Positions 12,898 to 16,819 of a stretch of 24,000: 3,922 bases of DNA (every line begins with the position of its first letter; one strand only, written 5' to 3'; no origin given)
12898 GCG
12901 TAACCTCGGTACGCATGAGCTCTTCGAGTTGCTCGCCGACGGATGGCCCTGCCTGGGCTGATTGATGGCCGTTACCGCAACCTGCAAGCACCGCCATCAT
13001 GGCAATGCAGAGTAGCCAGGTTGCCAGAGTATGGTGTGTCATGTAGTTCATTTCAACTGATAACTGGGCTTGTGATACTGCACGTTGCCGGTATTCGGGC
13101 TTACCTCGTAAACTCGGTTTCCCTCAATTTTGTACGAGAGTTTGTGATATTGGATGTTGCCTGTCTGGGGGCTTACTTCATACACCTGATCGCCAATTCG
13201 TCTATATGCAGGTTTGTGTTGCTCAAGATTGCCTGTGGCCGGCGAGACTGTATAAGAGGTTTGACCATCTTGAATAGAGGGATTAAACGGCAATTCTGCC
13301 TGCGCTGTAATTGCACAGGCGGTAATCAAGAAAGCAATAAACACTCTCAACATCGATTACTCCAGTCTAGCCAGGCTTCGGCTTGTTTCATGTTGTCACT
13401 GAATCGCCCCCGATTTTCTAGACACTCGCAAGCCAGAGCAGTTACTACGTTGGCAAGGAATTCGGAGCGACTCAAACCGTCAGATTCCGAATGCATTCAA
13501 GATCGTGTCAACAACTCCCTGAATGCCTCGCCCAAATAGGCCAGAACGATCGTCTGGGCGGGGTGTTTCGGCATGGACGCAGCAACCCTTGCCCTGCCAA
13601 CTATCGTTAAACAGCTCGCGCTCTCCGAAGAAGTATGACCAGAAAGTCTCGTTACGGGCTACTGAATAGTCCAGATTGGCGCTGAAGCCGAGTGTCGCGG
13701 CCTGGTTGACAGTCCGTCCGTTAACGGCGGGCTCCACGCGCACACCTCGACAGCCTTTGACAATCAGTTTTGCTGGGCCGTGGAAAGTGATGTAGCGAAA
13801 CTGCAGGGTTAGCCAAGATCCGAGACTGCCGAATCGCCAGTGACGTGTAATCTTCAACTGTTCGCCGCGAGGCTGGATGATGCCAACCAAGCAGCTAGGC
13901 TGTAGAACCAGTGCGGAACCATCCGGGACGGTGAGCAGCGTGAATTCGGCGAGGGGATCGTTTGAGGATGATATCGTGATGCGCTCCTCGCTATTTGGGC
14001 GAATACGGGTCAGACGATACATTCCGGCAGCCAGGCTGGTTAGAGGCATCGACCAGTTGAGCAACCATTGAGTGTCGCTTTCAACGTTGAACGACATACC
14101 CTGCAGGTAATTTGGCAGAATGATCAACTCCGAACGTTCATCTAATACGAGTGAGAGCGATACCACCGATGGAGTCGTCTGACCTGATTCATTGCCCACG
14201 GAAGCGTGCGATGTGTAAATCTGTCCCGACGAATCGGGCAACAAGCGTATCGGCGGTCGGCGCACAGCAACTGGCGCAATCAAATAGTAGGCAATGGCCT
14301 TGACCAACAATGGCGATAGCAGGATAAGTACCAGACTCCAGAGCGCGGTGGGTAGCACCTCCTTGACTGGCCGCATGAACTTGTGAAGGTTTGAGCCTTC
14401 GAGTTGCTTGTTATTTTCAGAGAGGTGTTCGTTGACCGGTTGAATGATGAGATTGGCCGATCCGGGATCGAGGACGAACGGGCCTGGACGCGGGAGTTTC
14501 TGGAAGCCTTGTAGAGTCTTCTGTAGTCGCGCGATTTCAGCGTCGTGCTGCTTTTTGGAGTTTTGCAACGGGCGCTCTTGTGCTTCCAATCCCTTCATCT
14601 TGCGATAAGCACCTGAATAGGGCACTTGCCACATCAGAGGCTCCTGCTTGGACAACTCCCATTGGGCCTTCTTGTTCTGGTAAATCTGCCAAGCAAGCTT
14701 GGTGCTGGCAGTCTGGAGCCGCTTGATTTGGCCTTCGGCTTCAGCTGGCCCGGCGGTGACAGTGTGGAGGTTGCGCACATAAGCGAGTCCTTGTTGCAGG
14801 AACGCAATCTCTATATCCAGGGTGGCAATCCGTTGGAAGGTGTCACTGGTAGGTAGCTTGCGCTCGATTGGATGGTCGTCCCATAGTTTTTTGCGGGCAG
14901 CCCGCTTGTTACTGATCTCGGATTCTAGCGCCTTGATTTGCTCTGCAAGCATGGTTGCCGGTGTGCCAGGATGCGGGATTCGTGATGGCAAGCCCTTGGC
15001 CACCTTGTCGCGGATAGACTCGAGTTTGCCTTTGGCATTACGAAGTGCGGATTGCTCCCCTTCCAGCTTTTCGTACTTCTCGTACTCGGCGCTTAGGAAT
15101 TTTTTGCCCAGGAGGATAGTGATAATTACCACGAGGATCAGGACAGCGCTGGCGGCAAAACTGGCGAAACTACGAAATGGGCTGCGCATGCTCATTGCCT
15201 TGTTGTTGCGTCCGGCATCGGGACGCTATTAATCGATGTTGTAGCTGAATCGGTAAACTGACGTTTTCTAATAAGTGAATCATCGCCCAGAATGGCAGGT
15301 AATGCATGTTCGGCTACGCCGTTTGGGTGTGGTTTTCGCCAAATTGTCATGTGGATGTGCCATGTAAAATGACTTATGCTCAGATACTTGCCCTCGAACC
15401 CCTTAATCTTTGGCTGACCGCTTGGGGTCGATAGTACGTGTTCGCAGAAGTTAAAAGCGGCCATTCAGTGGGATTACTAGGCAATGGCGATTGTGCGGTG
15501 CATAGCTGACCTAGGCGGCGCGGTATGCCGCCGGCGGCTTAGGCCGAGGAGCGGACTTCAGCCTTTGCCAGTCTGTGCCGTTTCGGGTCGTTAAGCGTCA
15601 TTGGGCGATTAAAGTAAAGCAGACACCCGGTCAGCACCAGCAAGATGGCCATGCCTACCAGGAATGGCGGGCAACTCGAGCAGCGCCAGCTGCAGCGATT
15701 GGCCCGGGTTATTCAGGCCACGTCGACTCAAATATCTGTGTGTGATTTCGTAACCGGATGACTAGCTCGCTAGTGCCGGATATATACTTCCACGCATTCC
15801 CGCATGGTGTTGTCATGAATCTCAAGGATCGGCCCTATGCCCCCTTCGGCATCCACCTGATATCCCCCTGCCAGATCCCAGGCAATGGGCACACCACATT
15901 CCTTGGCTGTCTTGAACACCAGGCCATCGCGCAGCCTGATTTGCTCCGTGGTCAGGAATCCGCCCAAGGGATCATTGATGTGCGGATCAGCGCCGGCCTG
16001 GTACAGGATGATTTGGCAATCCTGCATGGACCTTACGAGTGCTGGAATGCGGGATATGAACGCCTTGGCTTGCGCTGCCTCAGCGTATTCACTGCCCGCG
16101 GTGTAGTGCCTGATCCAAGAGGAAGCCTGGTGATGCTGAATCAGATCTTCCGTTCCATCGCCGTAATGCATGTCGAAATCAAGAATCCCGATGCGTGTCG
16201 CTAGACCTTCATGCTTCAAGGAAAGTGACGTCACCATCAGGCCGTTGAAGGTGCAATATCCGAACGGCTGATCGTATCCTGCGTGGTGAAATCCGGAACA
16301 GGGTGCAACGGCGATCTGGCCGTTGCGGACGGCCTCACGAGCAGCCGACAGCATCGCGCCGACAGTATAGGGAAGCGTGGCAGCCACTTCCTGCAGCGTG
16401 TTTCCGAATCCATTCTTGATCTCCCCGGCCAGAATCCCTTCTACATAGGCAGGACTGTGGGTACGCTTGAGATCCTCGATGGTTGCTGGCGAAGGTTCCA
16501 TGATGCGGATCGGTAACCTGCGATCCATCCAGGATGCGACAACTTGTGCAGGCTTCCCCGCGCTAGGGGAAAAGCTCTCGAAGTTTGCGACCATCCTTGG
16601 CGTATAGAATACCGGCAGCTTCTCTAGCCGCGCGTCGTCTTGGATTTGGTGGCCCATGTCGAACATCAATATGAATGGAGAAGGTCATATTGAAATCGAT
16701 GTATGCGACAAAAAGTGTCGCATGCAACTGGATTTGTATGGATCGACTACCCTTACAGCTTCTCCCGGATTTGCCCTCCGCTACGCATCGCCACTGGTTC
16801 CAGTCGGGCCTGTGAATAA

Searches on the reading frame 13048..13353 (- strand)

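Call 8: search_protein_families(library=pfam, proteins=[window:13048-13353:-], max_evalue=0.01)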
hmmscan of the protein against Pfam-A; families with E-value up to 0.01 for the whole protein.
window:13048-13353:- (101 aa): 1 family
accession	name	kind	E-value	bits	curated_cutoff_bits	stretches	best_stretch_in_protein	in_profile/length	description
PF03413.25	PepSY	-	0.0029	18.3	24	0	53-92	28-57/60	Peptidase propeptide and YPEB domain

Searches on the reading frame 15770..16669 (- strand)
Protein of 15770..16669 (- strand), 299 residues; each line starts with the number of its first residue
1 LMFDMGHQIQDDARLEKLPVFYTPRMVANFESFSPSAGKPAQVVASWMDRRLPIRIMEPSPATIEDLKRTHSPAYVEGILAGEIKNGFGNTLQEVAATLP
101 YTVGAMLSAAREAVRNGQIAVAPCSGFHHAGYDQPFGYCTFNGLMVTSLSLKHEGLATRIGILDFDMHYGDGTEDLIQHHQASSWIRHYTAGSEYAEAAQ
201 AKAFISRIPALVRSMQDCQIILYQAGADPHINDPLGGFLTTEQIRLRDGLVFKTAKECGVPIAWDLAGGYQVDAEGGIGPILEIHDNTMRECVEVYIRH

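Call 8: search_protein_families(library=pfam, proteins=[window:15770-16669:-], max_evalue=0.01)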
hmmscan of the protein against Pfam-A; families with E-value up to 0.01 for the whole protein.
window:15770-16669:- (299 aa): 1 family
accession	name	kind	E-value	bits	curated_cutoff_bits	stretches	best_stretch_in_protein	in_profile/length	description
PF00850.24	Hist_deacetyl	-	1.5e-29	103.7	27.9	2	55-182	25-166/298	Histone deacetylase domain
